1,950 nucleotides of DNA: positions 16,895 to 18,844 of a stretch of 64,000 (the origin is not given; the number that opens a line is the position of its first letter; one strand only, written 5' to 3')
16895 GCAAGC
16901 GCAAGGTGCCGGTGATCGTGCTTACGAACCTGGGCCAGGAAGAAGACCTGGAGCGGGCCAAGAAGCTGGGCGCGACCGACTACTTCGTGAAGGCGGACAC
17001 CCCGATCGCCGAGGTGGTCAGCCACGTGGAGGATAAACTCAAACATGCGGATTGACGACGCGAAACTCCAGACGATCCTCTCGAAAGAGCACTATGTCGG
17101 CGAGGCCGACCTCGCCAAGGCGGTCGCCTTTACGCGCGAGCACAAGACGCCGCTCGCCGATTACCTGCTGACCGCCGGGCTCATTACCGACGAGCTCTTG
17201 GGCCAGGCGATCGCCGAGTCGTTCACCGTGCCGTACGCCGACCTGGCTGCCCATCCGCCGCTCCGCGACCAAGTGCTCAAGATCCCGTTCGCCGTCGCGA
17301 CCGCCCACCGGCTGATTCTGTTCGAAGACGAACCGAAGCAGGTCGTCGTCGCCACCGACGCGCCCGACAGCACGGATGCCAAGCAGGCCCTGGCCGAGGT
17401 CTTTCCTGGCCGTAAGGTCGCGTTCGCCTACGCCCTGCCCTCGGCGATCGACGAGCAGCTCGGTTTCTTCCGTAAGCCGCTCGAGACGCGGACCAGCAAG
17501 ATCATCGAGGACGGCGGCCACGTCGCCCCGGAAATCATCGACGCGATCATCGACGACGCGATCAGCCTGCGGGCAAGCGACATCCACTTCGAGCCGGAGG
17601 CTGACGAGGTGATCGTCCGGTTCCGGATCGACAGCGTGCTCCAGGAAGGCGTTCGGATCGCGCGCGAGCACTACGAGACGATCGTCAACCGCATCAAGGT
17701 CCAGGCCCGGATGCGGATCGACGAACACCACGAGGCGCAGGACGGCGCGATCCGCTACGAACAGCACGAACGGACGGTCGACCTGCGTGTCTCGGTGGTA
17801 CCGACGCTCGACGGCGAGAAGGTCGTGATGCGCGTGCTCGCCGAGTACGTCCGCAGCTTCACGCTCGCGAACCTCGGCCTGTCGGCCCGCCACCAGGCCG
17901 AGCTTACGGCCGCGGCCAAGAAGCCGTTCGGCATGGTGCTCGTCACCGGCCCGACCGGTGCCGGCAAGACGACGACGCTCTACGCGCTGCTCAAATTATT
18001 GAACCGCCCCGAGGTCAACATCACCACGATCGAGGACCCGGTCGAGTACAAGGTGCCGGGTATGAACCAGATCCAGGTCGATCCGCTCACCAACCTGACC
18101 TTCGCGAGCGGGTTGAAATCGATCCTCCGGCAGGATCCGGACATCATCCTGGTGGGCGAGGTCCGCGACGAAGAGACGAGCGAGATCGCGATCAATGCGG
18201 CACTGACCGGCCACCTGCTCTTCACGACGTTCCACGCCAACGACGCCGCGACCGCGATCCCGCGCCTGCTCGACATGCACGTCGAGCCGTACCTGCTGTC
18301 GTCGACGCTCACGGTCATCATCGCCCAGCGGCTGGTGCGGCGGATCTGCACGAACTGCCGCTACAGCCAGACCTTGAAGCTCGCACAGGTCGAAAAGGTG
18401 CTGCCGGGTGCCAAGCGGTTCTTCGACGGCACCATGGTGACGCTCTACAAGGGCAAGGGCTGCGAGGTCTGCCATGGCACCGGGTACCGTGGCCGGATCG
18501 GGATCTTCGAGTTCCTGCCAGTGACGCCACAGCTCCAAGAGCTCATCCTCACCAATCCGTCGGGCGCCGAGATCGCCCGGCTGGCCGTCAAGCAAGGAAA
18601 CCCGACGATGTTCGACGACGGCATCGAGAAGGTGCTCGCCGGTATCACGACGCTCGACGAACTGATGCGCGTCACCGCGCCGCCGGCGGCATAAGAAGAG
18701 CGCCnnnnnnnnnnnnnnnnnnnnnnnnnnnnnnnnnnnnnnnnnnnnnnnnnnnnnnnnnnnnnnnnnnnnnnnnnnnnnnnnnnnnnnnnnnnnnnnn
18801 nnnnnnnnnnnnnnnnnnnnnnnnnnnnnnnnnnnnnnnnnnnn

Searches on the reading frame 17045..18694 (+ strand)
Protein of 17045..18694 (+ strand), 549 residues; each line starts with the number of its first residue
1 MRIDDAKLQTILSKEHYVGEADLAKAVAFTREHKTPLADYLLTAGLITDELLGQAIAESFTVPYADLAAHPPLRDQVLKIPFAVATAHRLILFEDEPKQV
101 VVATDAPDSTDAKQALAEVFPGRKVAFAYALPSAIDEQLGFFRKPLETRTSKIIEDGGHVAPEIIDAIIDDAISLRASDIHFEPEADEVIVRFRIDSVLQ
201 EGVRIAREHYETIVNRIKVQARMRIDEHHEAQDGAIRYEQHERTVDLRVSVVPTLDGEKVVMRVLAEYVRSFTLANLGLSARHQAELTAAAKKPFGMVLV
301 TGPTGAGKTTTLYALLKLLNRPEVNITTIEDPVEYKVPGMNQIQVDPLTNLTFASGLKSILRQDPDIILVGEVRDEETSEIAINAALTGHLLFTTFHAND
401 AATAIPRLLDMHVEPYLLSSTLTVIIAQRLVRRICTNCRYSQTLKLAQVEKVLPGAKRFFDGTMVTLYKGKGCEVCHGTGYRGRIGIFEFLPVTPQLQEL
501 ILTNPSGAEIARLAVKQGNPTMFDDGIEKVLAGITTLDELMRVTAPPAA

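Call 3: search_protein_families(library=pfam, proteins=[window:17045-18694:+], max_evalue=0.1)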
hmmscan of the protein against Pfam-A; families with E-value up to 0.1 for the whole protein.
window:17045-18694:+ (549 aa): 22 families
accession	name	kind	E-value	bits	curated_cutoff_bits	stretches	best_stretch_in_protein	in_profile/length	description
PF00437.27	T2SSE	-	1e-121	406.5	24.9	1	162-542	9-370/370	Type II/IV secretion system protein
PF05157.20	MshEN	-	2.2e-08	34.4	23.1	1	62-139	3-80/90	MshEN domain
PF13191.12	AAA_16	-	1.8e-05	25.7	32.6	1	290-399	20-114/167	AAA ATPase domain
PF13401.12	AAA_22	-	0.00043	21.1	27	1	296-325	6-37/130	AAA domain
PF25199.1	nSTAND_NTPase5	-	0.00086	19.6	34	1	284-332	29-79/145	Novel STAND NTPase 5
PF13555.12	AAA_29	-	0.00087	19.4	27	1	294-320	21-47/61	P-loop containing region of AAA domain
PF13604.12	AAA_30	-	0.0017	18.5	27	1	283-321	5-44/191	AAA domain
PF13662.12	Toprim_4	-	0.004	17.8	25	1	273-329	33-84/85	Toprim domain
PF20720.3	nSTAND3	-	0.0046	17.1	27.2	1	296-334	18-56/155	Novel STAND NTPase 3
PF13476.12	AAA_23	-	0.0052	17.9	27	1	296-315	20-39/201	AAA domain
PF13086.12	AAA_11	-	0.0063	16.8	27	1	287-374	9-93/257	AAA domain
PF00005.33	ABC_tran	-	0.011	16.7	25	1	297-329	13-45/137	ABC transporter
PF03215.21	Rad17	-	0.023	15.1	23.8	1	292-338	45-85/186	Rad17 P-loop domain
PF02492.25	cobW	-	0.025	14.6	20.7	1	298-329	3-33/180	CobW/HypB/UreG, nucleotide-binding domain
PF13238.12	AAA_18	-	0.031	15.2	29.4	0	298-325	1-27/128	AAA domain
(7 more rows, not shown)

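Call 51: search_protein_families(library=ncbifam, proteins=[window:17045-18691:+], max_evalue=0.001)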
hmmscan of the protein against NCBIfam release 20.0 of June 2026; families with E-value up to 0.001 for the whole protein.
window:17045-18691:+ (549 aa): 23 families
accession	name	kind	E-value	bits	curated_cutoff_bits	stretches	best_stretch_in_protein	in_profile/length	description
TIGR02533.1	type_II_gspE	equivalog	4.3e-143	477.5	630.25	1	111-544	57-486/486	type II secretion system ATPase GspE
TIGR02538.1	type_IV_pilB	equivalog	3.3e-142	475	675.65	2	163-544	183-562/564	type IV-A pilus assembly ATPase PilB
NF007755.0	PRK10436.1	equivalog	3.1e-123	411.8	617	1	87-545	16-460/465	type II secretion system protein GspE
NF053534.1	T4PilAsmATPsTfpB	equivalog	3.5e-119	398.8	850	1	163-544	203-582/584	type IV pilus assembly ATPase TfpB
NF041000.1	ATPase_ComGA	equivalog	2.2e-76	256.4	300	1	167-432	2-266/267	competence type IV pilus ATPase ComGA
TIGR01420.1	pilT_fam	subfamily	1.3e-51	175.8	319.1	1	165-434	2-271/343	PilT/PilU family type 4a pilus ATPase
TIGR02525.1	plasmid_TraJ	equivalog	2.1e-23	82.9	368.3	1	262-431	122-298/372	plasmid transfer ATPase TraJ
TIGR02524.1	dot_icm_DotB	equivalog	1.2e-19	70.7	463.3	1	225-431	72-279/358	Dot/Icm type IV secretion system ATPase DotB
NF058587.1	archaellum_moto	equivalog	2.2e-19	69.6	550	1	298-428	278-414/527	archaellum flagellar ATPase motor FlaI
TIGR02782.1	TrbB_P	equivalog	3.1e-16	59.5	304.55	1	278-413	119-257/303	P-type conjugative transfer ATPase TrbB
NF010469.0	PRK13894.1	subfamily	4.9e-16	59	508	1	277-409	131-265/320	conjugal transfer ATPase TrbB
TIGR02788.1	VirB11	equivalog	7.6e-15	54.7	249.95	1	297-413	146-267/308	P-type DNA transfer ATPase VirB11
NF053672.1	bindosome_BasE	exception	6.5e-14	51.5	1000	1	298-440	273-419/512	bindosome assembly system ATPase subunit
TIGR03819.1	heli_sec_ATPase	hypoth_equivalog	1.3e-13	50.9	373.15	1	211-408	97-297/340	TadA family conjugal transfer-associated ATPase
NF010407.0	PRK13833.1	subfamily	3.7e-13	49.6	499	1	283-414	132-265/323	conjugal transfer protein TrbB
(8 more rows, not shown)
